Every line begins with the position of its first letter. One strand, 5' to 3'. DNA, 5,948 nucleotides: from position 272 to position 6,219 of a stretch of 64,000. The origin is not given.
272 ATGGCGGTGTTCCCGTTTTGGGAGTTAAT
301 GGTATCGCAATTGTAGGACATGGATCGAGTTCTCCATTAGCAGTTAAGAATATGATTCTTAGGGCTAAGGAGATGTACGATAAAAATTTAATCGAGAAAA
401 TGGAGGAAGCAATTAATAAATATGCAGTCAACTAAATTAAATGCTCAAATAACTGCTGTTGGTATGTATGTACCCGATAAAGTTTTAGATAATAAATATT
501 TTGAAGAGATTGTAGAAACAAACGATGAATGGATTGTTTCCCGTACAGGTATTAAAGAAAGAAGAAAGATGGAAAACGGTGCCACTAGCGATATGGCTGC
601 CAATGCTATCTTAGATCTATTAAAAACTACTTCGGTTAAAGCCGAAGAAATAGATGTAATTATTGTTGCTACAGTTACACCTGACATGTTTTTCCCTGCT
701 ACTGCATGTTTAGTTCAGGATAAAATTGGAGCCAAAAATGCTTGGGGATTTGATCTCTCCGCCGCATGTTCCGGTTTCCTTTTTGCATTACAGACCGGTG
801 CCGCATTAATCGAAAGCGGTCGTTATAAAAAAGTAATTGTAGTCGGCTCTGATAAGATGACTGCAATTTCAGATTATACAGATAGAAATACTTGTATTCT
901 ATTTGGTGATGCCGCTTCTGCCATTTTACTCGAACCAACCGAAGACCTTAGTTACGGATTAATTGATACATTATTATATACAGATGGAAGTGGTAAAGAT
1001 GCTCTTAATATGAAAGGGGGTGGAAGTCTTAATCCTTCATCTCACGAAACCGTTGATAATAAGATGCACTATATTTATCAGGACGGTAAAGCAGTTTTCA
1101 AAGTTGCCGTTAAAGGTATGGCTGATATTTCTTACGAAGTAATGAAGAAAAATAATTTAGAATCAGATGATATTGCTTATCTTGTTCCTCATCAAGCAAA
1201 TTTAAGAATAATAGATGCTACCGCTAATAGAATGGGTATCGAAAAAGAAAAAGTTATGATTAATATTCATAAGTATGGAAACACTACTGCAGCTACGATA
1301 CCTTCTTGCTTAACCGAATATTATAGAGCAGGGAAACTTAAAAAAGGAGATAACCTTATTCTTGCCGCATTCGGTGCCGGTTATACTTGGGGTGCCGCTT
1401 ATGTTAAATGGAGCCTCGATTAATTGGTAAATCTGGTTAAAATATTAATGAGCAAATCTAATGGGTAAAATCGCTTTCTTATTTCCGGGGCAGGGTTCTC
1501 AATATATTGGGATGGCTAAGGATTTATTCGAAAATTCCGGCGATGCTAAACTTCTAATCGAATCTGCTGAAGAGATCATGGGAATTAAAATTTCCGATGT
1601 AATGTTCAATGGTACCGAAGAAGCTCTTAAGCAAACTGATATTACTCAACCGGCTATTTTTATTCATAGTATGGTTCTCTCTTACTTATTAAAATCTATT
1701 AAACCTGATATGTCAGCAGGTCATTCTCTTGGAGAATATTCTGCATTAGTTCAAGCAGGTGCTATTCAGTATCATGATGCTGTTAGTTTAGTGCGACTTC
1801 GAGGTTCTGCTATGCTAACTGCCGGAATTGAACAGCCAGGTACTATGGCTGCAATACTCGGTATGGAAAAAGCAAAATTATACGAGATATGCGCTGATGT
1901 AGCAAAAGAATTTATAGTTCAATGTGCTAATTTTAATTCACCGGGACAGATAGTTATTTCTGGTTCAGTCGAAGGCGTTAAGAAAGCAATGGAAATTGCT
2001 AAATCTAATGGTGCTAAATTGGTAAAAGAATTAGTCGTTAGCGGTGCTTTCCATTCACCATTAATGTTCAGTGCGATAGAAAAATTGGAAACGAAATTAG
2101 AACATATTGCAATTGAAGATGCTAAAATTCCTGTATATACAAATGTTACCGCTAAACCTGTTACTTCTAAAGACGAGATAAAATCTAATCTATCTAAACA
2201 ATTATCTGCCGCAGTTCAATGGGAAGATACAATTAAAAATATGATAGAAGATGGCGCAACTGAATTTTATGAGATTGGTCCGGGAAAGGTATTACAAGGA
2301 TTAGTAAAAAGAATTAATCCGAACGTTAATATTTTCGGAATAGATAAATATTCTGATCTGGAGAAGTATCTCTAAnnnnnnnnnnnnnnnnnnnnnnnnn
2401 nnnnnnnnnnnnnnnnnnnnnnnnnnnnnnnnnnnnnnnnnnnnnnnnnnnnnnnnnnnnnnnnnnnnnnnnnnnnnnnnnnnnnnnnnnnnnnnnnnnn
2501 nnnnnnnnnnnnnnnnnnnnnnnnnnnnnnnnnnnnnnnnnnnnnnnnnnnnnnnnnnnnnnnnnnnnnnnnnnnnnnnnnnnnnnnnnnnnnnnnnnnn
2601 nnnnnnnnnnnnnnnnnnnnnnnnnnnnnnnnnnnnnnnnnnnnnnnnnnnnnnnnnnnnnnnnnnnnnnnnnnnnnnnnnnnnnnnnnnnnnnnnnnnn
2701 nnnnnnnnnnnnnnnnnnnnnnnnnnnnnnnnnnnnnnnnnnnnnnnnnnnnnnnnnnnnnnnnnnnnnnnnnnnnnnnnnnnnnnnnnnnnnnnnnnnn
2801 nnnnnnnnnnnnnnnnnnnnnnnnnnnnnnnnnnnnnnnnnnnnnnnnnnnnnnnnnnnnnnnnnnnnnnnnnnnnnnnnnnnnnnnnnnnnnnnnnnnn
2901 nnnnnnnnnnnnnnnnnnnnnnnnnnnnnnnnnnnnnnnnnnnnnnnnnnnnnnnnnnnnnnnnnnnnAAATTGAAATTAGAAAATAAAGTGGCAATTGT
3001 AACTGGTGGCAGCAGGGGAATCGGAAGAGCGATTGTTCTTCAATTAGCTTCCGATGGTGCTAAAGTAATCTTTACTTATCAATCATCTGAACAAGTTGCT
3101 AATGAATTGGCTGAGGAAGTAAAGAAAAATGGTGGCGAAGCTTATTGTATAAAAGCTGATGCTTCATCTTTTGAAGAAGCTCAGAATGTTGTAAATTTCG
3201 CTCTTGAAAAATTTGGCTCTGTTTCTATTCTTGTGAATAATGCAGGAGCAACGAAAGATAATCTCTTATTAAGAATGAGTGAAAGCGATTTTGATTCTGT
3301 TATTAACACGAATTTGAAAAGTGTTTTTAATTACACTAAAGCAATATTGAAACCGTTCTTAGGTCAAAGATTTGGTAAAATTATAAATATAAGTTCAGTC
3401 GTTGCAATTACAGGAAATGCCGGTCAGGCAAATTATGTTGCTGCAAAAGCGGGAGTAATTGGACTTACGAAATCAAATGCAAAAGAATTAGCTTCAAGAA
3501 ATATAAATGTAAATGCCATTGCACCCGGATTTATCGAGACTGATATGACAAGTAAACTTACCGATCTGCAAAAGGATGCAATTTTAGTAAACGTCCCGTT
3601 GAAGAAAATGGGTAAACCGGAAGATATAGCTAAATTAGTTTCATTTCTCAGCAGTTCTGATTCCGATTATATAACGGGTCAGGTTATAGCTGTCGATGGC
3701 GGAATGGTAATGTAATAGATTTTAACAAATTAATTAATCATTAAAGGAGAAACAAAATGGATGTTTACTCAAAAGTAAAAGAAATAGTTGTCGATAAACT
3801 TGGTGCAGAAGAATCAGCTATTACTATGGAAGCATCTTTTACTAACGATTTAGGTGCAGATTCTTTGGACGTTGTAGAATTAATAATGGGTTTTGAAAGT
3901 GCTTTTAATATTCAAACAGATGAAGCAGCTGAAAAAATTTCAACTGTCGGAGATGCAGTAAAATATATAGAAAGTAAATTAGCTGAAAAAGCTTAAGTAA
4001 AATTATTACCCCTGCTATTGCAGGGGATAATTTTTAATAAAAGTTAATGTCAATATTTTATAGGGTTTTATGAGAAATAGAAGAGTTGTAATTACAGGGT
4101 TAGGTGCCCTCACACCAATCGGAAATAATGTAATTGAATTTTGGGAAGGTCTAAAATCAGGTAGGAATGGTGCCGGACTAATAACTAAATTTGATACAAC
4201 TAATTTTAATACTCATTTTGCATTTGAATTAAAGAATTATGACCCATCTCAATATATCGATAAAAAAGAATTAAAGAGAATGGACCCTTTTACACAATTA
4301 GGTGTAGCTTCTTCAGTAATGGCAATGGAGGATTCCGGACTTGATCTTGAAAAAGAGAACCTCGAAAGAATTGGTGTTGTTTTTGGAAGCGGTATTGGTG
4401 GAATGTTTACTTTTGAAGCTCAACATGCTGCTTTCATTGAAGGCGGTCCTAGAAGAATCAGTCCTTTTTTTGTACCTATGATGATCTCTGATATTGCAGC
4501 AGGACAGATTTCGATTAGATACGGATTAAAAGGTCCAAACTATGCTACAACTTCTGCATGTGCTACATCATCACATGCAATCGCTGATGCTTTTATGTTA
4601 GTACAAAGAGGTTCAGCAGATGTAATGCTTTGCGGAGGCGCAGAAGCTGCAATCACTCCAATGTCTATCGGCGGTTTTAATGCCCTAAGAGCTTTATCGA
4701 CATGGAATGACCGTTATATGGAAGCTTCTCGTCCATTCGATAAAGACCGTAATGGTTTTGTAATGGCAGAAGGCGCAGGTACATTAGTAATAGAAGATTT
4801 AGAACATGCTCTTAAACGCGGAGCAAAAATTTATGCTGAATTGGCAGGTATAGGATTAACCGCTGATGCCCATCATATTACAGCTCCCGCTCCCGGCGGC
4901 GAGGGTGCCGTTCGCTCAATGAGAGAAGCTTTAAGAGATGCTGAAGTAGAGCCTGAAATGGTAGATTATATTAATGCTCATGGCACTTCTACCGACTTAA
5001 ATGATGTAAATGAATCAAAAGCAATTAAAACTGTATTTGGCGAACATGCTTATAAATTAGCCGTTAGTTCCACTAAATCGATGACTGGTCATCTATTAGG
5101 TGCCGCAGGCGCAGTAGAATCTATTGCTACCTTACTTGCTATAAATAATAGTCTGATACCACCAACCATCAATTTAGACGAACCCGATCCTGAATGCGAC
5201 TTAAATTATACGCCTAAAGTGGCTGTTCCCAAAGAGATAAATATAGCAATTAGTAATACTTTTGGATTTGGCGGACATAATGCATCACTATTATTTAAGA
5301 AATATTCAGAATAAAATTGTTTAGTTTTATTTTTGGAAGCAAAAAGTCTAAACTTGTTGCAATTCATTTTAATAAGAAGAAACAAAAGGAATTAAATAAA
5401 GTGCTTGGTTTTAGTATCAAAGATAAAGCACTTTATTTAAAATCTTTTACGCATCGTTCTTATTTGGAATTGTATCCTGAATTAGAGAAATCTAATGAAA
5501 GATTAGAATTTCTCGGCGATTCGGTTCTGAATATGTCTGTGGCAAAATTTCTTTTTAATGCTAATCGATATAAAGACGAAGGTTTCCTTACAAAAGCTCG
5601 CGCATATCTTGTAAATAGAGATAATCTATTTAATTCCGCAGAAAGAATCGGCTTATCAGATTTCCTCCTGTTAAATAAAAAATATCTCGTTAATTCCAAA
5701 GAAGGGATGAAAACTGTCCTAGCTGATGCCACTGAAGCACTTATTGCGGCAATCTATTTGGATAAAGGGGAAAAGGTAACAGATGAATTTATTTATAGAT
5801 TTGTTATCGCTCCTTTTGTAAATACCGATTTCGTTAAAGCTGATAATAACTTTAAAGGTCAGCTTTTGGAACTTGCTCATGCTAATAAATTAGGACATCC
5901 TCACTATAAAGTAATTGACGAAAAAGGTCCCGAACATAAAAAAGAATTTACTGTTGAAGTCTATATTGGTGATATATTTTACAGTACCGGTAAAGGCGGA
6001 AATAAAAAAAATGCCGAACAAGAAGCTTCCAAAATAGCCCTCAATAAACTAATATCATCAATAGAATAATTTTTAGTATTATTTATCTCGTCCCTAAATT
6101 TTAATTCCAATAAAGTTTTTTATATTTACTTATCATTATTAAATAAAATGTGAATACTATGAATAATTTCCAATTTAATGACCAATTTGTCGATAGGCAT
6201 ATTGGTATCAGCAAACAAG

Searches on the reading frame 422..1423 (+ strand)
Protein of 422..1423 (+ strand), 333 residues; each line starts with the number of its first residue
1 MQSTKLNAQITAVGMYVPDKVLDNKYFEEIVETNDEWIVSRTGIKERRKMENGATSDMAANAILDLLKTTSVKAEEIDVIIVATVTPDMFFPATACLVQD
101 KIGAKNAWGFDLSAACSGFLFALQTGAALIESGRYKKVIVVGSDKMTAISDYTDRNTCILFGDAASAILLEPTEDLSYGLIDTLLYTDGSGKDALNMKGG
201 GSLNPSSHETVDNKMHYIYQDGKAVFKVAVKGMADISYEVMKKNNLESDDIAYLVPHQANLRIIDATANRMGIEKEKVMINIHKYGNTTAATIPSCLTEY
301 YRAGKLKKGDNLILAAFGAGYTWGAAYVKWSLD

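Call 47: search_protein_families(library=pfam, proteins=[window:422-1423:+], max_evalue=0.00001)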
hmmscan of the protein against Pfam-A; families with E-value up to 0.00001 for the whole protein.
window:422-1423:+ (333 aa): 3 families
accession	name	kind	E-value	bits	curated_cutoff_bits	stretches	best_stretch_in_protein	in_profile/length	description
PF08541.16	ACP_syn_III_C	-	4.1e-36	123.4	26.6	1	241-330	1-90/90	3-Oxoacyl-[acyl-carrier-protein (ACP)] synthase III C terminal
PF08545.16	ACP_syn_III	-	2.6e-28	98.2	24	1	110-189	1-80/80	3-Oxoacyl-[acyl-carrier-protein (ACP)] synthase III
PF00108.29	Thiolase_N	-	9.9e-08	32.1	26.4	1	41-155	8-124/260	Thiolase, N-terminal domain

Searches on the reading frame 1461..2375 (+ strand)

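Call 47: search_protein_families(library=pfam, proteins=[window:1461-2375:+], max_evalue=0.00001)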
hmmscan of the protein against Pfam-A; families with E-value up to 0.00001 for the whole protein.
window:1461-2375:+ (304 aa): 1 family
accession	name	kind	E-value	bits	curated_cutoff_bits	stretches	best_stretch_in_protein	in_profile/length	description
PF00698.26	Acyl_transf_1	-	3.9e-39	135.4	32.7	1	6-282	2-275/319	Acyl transferase domain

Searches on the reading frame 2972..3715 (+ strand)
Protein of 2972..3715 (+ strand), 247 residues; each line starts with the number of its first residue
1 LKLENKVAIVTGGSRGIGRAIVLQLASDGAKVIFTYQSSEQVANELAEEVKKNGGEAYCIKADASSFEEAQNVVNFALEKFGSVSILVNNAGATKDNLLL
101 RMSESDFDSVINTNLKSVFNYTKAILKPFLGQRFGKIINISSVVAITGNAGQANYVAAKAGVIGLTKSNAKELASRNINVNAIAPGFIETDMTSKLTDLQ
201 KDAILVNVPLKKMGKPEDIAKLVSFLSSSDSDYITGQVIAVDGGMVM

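Call 47: search_protein_families(library=pfam, proteins=[window:2972-3715:+], max_evalue=0.00001)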
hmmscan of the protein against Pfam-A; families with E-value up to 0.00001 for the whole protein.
window:2972-3715:+ (247 aa): 3 families
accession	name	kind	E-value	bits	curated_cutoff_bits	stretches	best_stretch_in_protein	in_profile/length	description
PF13561.12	adh_short_C2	-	1.5e-63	215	27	1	15-245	6-235/236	Enoyl-(Acyl carrier protein) reductase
PF00106.31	adh_short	-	2.1e-60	204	26.6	1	6-198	1-192/195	short chain dehydrogenase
PF08659.16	KR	-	8.8e-21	75.1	22.6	1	9-167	4-161/180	KR domain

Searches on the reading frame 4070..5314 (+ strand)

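Call 47: search_protein_families(library=pfam, proteins=[window:4070-5314:+], max_evalue=0.00001)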
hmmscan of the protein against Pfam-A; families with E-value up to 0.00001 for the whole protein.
window:4070-5314:+ (414 aa): 2 families
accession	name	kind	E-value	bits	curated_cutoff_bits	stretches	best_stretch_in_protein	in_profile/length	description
PF00109.32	ketoacyl-synt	-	2.5e-57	194.8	20.8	1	4-247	2-252/252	Beta-ketoacyl synthase, N-terminal domain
PF02801.28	Ketoacyl-synt_C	-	6.4e-42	142.8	20.8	1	255-369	1-118/119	Beta-ketoacyl synthase, C-terminal domain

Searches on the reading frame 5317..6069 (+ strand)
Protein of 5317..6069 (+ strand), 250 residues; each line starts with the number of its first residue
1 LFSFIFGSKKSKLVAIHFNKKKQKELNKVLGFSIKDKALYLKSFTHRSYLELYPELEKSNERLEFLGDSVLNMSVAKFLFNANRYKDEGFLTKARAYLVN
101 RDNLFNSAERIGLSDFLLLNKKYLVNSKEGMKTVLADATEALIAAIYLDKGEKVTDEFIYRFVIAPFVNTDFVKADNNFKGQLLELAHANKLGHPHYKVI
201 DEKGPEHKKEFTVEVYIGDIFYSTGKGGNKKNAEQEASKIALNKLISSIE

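Call 47: search_protein_families(library=pfam, proteins=[window:5317-6069:+], max_evalue=0.00001)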
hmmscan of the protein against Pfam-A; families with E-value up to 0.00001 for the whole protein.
window:5317-6069:+ (250 aa): 3 families
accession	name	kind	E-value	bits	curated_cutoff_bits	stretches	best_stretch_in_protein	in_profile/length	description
PF14622.11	Ribonucleas_3_3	-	3.6e-31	108.4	35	1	36-165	1-126/128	Ribonuclease-III-like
PF00636.31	Ribonuclease_3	-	3.8e-20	73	27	1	61-151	1-102/102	Ribonuclease III domain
PF00035.32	dsrm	-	4.1e-18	66.2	23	1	180-245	2-66/66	Double-stranded RNA binding motif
